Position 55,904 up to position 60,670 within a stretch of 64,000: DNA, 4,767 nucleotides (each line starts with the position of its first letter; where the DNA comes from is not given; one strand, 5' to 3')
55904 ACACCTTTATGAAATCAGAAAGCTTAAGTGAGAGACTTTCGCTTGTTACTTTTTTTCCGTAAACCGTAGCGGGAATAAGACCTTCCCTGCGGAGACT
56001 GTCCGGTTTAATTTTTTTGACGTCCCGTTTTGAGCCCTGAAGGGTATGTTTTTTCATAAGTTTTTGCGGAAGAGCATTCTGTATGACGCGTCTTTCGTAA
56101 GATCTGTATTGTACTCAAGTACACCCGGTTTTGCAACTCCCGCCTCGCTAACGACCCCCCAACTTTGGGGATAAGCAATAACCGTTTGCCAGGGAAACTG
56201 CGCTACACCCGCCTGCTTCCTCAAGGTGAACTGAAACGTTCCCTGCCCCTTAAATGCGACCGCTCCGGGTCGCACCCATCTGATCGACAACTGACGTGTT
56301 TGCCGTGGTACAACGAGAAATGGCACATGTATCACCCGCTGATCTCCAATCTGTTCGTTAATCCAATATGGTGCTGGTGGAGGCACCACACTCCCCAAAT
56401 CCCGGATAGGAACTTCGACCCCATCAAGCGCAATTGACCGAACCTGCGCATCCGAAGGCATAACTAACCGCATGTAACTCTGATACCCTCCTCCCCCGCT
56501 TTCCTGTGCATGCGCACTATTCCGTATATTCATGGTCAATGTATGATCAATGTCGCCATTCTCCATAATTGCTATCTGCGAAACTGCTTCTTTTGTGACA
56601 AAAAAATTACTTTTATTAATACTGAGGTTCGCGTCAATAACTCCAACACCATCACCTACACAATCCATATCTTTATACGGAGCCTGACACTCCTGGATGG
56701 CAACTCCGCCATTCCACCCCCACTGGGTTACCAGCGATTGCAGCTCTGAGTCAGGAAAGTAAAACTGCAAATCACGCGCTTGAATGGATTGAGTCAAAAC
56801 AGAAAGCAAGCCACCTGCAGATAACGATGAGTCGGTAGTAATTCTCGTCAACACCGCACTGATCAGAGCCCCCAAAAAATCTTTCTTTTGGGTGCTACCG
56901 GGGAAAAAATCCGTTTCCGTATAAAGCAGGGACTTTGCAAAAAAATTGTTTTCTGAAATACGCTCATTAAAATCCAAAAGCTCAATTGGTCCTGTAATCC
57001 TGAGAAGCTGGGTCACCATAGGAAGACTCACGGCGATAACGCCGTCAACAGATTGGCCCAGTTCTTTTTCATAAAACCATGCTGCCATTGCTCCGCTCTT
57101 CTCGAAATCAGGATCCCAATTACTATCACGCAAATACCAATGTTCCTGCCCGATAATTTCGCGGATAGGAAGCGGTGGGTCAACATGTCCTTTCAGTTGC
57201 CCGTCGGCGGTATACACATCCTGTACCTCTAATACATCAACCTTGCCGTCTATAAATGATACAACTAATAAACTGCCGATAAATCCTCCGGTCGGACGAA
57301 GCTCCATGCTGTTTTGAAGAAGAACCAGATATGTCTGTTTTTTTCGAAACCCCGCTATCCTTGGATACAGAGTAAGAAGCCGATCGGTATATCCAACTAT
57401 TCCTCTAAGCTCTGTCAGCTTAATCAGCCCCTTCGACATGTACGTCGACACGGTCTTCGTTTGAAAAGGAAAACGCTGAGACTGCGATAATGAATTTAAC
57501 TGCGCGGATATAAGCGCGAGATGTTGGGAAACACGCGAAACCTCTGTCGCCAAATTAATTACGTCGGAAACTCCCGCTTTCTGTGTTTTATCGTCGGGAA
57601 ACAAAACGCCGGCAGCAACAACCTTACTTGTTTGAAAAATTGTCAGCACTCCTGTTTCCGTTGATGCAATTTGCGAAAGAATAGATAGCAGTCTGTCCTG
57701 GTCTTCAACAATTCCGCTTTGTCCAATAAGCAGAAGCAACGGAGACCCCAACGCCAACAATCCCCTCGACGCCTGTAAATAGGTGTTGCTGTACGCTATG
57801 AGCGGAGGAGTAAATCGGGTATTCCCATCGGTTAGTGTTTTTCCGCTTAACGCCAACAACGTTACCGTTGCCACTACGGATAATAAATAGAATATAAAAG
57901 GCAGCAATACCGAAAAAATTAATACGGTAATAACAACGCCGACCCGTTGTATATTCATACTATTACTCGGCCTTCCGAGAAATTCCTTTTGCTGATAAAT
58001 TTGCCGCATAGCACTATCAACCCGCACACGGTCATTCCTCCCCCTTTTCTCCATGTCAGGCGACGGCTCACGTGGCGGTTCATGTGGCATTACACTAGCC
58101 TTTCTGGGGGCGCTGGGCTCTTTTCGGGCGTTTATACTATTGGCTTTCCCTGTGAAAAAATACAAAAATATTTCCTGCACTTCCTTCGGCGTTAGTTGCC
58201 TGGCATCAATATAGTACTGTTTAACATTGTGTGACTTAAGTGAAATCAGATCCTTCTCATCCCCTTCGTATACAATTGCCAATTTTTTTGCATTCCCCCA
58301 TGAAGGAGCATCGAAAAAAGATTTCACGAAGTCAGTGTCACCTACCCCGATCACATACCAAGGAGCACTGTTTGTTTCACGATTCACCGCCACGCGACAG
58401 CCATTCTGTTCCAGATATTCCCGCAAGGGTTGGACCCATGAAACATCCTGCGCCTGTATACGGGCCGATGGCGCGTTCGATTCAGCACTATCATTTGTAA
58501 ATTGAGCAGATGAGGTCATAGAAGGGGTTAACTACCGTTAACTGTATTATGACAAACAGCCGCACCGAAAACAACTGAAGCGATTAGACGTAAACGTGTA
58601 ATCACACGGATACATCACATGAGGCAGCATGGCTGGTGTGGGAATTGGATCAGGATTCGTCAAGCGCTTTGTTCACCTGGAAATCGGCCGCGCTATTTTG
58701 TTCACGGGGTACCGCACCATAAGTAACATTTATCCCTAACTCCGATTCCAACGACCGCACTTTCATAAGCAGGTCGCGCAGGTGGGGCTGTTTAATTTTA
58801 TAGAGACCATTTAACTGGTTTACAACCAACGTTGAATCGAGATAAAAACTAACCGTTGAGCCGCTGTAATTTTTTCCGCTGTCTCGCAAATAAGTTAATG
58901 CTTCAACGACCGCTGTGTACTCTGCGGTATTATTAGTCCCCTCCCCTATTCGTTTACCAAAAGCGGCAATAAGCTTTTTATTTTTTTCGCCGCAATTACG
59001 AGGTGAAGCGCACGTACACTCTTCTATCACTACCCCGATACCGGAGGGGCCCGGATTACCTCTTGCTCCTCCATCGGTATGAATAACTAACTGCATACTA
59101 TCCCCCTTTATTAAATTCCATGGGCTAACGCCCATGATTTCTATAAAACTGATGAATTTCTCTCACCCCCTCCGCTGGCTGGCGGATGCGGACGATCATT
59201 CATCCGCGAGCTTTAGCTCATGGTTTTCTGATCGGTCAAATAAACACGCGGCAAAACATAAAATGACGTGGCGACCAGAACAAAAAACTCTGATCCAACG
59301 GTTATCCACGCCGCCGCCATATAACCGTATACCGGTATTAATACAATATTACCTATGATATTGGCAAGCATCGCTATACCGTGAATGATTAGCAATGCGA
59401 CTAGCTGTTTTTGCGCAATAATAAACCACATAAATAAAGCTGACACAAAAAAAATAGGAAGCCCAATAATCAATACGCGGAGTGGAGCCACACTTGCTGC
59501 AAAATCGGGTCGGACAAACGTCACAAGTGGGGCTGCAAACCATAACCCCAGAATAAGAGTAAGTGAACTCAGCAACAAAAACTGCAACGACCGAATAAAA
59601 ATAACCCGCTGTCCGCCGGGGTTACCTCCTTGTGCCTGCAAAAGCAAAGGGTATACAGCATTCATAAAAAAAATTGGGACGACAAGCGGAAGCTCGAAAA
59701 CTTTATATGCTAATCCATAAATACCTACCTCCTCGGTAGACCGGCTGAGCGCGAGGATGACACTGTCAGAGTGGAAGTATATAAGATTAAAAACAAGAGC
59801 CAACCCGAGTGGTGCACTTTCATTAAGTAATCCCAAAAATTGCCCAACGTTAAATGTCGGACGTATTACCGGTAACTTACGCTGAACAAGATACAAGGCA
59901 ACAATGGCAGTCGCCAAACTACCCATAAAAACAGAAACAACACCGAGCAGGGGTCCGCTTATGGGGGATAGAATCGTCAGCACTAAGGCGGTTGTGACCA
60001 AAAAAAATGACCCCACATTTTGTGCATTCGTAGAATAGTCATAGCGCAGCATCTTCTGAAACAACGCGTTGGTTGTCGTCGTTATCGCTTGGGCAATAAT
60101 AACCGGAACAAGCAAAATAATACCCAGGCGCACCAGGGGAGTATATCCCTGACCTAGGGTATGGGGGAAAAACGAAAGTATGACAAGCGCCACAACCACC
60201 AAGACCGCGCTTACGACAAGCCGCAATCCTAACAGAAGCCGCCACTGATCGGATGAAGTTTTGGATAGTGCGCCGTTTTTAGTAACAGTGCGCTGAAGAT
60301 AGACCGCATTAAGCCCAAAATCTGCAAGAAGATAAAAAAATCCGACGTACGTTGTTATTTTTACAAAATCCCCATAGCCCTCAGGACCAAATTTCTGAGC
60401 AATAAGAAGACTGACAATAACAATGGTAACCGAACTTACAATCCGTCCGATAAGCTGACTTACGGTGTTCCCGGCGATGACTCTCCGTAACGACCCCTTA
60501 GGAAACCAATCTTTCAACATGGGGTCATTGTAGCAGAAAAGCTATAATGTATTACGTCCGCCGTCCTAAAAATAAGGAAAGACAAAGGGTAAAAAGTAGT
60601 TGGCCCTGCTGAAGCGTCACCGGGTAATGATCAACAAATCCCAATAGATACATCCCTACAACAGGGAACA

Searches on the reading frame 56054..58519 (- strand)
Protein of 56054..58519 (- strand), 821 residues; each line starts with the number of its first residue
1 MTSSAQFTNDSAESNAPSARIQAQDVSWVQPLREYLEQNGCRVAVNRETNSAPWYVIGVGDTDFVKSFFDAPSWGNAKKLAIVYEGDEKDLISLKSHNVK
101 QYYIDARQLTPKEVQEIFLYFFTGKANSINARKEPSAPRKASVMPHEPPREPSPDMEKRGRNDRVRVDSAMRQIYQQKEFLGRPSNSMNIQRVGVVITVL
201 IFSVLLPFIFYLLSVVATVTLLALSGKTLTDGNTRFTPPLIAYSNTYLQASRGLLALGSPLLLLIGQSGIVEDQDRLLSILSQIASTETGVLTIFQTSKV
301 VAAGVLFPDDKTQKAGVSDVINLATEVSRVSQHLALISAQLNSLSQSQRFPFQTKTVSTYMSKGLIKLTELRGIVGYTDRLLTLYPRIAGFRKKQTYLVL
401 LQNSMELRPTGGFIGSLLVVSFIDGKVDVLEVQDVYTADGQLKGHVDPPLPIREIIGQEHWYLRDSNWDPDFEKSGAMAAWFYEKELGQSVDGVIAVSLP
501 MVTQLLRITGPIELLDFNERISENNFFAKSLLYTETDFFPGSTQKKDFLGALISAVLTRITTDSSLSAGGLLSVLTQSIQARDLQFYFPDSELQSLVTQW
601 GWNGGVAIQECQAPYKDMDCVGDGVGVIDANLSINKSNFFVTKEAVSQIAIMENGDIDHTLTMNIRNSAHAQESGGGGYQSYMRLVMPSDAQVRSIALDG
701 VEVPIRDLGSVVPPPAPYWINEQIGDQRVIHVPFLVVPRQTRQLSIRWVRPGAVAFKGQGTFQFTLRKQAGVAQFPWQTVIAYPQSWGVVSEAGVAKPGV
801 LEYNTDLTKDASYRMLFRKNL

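Call 27: search_protein_families(library=pfam, proteins=[window:56054-58519:-], max_evalue=0.0001)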
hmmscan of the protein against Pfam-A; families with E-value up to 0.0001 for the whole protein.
window:56054-58519:- (821 aa): 1 family
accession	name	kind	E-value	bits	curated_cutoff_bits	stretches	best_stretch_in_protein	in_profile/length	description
PF13196.11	DUF4012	-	4e-27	95.9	28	1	394-525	3-134/144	Protein of unknown function (DUF4012)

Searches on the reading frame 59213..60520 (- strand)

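Call 27: search_protein_families(library=pfam, proteins=[window:59213-60520:-], max_evalue=0.0001)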
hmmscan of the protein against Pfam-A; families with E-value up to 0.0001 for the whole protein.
window:59213-60520:- (435 aa): 2 families
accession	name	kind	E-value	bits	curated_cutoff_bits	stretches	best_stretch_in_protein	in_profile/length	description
PF01943.22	Polysacc_synt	-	3.7e-23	82.8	28.2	1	18-296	8-273/274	Polysaccharide biosynthesis protein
PF13440.11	Polysacc_synt_3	-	1.7e-10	41.1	23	1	45-333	7-279/293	Polysaccharide biosynthesis protein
